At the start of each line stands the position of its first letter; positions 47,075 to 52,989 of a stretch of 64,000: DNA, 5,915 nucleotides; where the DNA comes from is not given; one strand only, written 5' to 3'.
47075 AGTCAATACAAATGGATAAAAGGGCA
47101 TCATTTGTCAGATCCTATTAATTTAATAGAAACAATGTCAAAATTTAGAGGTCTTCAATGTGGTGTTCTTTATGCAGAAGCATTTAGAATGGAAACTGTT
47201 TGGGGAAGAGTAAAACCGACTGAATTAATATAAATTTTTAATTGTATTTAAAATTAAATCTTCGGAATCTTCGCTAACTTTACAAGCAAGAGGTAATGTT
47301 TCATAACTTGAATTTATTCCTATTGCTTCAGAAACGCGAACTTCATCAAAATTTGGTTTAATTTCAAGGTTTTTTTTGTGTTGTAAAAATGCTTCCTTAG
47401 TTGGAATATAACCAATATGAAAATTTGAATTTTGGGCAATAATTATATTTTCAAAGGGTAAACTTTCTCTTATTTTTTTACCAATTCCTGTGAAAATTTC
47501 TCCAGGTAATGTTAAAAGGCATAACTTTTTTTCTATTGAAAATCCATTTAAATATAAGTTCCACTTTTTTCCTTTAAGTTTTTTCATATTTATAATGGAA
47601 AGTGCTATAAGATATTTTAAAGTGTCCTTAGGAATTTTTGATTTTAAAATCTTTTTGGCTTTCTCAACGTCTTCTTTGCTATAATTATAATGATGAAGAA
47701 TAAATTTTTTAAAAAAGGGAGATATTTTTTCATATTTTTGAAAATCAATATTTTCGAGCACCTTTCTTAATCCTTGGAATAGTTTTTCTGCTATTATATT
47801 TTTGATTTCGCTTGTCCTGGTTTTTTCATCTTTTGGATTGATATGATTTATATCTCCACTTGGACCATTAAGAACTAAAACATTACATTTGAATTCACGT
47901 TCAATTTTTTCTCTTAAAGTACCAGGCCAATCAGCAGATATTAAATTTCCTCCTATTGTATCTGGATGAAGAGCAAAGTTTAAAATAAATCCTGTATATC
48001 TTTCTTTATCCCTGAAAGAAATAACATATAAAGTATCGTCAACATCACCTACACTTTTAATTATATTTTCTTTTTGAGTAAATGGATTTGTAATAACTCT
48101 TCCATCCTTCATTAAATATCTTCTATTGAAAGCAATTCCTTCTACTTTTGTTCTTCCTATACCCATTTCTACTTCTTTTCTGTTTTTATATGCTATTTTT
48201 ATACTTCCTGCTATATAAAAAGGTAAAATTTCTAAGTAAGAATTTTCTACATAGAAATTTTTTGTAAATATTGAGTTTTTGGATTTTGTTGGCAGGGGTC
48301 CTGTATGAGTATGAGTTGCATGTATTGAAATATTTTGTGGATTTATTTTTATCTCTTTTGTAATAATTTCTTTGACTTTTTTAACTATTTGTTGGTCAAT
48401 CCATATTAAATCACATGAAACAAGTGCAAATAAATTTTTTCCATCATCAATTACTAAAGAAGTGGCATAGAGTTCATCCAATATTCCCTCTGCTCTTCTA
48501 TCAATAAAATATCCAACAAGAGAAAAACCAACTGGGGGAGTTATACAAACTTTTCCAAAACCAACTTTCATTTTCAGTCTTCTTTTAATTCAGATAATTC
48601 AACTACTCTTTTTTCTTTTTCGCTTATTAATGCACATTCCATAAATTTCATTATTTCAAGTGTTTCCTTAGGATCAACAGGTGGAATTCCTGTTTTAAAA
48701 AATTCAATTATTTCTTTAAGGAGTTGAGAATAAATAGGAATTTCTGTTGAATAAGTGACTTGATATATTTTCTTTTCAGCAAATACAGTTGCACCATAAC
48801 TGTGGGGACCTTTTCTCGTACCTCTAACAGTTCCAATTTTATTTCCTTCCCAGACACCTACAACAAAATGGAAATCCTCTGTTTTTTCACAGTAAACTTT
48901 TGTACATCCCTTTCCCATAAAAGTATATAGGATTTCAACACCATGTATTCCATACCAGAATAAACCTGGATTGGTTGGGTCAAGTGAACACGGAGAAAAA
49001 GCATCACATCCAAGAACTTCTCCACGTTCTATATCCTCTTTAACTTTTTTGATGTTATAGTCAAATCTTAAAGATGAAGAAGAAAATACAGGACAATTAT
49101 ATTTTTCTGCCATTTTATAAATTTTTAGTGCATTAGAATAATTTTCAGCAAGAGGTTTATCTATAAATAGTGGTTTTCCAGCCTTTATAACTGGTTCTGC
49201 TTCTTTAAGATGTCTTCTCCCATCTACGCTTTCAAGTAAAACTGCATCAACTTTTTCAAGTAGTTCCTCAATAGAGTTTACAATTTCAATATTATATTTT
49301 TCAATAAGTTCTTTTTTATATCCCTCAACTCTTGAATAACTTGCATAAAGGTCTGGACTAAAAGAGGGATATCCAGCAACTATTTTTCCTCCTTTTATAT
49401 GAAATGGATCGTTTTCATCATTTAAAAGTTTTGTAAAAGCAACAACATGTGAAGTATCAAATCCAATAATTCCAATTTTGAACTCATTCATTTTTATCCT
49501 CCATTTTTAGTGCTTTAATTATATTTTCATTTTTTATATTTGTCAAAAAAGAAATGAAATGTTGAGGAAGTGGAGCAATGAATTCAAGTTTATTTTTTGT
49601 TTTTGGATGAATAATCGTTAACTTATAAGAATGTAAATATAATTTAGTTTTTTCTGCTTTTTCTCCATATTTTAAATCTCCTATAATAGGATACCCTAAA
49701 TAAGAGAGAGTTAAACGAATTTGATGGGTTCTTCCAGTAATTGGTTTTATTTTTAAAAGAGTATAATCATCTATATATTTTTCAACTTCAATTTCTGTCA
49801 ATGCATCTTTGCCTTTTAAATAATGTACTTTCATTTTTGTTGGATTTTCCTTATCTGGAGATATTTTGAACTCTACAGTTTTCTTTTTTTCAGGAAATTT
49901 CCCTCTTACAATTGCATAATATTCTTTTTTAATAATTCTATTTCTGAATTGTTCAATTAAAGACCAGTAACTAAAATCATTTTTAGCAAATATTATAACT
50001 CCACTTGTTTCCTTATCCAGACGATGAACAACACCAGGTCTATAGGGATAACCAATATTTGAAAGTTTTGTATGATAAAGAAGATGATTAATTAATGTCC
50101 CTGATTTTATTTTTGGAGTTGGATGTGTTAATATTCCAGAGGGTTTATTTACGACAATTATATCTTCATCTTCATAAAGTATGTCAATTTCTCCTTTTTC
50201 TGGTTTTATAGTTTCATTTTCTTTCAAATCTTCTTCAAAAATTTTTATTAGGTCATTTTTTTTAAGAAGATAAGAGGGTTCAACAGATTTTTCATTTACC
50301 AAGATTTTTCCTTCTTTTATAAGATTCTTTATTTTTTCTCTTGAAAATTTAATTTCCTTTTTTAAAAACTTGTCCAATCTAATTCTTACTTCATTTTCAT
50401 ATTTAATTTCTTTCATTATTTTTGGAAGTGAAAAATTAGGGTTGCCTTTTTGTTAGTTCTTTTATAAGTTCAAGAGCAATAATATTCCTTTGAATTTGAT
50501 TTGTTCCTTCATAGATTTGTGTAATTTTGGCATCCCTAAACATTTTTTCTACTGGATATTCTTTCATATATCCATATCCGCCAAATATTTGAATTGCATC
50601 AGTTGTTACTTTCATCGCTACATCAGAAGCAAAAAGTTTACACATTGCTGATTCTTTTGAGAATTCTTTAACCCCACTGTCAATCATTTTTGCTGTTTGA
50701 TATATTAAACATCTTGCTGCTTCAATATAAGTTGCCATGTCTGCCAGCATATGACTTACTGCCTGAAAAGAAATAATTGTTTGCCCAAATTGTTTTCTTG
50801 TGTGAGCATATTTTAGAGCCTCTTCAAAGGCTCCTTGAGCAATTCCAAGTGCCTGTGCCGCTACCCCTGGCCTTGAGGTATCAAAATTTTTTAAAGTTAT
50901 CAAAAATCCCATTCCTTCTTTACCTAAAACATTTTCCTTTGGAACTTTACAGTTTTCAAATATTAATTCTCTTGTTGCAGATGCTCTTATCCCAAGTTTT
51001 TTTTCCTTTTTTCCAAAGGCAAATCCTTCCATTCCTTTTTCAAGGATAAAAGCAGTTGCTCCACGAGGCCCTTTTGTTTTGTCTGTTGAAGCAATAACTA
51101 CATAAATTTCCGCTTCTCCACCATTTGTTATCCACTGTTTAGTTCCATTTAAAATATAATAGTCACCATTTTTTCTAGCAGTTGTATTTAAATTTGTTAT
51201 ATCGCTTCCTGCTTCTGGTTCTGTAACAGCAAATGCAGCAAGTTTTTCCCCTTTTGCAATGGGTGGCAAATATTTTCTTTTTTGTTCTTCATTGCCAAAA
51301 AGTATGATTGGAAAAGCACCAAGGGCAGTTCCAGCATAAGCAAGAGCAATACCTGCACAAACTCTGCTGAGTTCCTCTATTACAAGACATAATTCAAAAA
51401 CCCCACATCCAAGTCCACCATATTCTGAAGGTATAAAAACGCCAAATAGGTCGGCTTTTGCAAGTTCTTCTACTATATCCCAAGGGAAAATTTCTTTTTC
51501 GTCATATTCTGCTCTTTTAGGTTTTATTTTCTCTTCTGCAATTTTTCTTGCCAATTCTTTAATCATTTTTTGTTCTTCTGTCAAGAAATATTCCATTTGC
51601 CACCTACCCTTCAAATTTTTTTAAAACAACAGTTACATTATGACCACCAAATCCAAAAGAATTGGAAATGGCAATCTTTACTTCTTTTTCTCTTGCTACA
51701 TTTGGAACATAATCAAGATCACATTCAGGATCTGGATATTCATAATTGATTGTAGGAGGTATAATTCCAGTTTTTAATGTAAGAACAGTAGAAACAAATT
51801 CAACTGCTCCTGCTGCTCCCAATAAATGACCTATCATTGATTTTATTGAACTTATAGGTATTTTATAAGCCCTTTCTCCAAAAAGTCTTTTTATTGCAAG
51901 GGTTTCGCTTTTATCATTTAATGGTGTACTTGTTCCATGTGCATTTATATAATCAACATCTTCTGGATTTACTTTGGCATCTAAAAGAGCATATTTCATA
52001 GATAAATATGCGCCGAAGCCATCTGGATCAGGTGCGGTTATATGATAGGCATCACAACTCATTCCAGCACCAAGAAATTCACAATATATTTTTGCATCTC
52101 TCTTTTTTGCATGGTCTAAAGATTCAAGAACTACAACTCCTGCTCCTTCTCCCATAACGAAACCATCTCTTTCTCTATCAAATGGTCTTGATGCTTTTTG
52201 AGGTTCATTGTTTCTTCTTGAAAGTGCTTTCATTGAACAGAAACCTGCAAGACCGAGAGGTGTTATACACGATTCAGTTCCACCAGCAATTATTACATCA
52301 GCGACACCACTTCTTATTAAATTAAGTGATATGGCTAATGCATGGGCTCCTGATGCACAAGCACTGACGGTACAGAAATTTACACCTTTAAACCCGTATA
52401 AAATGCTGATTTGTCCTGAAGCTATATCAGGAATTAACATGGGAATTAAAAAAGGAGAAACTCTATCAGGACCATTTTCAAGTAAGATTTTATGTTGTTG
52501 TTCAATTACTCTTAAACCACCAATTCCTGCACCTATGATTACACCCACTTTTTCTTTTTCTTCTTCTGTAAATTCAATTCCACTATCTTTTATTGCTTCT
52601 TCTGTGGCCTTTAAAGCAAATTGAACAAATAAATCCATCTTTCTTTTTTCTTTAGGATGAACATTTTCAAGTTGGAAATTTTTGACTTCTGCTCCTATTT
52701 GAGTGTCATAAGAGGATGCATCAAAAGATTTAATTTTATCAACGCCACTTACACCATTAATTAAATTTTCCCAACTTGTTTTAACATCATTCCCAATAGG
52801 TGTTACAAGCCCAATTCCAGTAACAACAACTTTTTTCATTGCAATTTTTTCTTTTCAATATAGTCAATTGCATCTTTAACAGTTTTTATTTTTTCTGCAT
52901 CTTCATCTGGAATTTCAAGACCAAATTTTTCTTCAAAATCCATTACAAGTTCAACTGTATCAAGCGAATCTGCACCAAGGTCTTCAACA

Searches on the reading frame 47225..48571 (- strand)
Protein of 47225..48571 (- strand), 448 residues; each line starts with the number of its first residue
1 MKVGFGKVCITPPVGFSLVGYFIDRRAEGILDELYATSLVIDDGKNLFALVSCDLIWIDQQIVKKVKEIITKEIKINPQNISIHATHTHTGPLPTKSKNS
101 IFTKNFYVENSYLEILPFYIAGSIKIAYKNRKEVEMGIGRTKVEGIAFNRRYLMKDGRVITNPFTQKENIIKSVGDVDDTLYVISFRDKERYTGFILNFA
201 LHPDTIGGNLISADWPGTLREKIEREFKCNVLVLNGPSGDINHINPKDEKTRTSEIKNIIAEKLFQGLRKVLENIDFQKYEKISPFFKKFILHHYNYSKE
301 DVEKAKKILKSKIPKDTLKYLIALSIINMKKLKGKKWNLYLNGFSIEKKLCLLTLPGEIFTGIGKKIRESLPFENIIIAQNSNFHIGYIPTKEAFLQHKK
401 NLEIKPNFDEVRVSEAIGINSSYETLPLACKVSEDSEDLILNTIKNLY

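Call 38: search_protein_families(library=pfam, max_evalue=0.00001, proteins=[window:47225-48571:-])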
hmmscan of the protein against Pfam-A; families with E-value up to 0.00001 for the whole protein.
window:47225-48571:- (448 aa): 1 family
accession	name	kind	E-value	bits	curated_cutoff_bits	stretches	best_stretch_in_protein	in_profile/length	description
PF04734.18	Ceramidase_alk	-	3.2e-19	69.4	32.1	1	2-228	2-231/509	Neutral/alkaline non-lysosomal ceramidase, N-terminal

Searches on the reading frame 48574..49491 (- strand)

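Call 38: search_protein_families(library=pfam, max_evalue=0.00001, proteins=[window:48574-49491:-])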
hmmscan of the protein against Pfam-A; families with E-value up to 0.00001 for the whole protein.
window:48574-49491:- (305 aa): 1 family
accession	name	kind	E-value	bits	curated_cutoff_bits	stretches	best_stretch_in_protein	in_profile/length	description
PF01408.29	GFO_IDH_MocA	-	2.6e-09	38.2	24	1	47-136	27-117/120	Oxidoreductase family, NAD-binding Rossmann fold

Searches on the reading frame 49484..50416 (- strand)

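Call 38: search_protein_families(library=pfam, max_evalue=0.00001, proteins=[window:49484-50416:-])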
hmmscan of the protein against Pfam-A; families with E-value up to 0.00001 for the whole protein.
window:49484-50416:- (310 aa): 2 families
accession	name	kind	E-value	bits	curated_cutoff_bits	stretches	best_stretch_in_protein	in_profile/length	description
PF00849.27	PseudoU_synth_2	-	3.2e-34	118.8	26.8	1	85-238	1-151/152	RNA pseudouridylate synthase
PF01479.30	S4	-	1.4e-10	41.2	22.8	1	13-57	2-48/48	S4 domain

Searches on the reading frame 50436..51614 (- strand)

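Call 38: search_protein_families(library=pfam, max_evalue=0.00001, proteins=[window:50436-51614:-])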
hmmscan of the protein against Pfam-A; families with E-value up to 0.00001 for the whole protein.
window:50436-51614:- (392 aa): 5 families
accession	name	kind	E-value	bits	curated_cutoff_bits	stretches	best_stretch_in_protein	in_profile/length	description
PF00441.29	Acyl-CoA_dh_1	-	1.3e-54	184.9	22.4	1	234-381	1-147/150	Acyl-CoA dehydrogenase, C-terminal domain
PF02771.21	Acyl-CoA_dh_N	-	4.2e-38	130.6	22.9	1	12-123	1-113/113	Acyl-CoA dehydrogenase, N-terminal domain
PF02770.24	Acyl-CoA_dh_M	-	1.3e-27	96.2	33.3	1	127-222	1-97/97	Acyl-CoA dehydrogenase, middle domain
PF08028.16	Acyl-CoA_dh_2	-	3.6e-25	89.2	22.7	1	251-372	3-133/134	Acyl-CoA dehydrogenase, C-terminal domain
PF22924.1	ACOX_C_alpha1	-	9e-07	29.3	27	1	257-374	17-159/169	Acyl-CoA oxidase, C-alpha1 domain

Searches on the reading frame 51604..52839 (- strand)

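Call 38: search_protein_families(library=pfam, max_evalue=0.00001, proteins=[window:51604-52839:-])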
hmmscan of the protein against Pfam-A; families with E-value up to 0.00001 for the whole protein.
window:51604-52839:- (411 aa): 2 families
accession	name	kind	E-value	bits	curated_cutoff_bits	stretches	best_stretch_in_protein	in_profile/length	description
PF00109.32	ketoacyl-synt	-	4.3e-62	210.4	20.8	1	2-244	2-252/252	Beta-ketoacyl synthase, N-terminal domain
PF02801.28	Ketoacyl-synt_C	-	3.4e-40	137.2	20.8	1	252-367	1-119/119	Beta-ketoacyl synthase, C-terminal domain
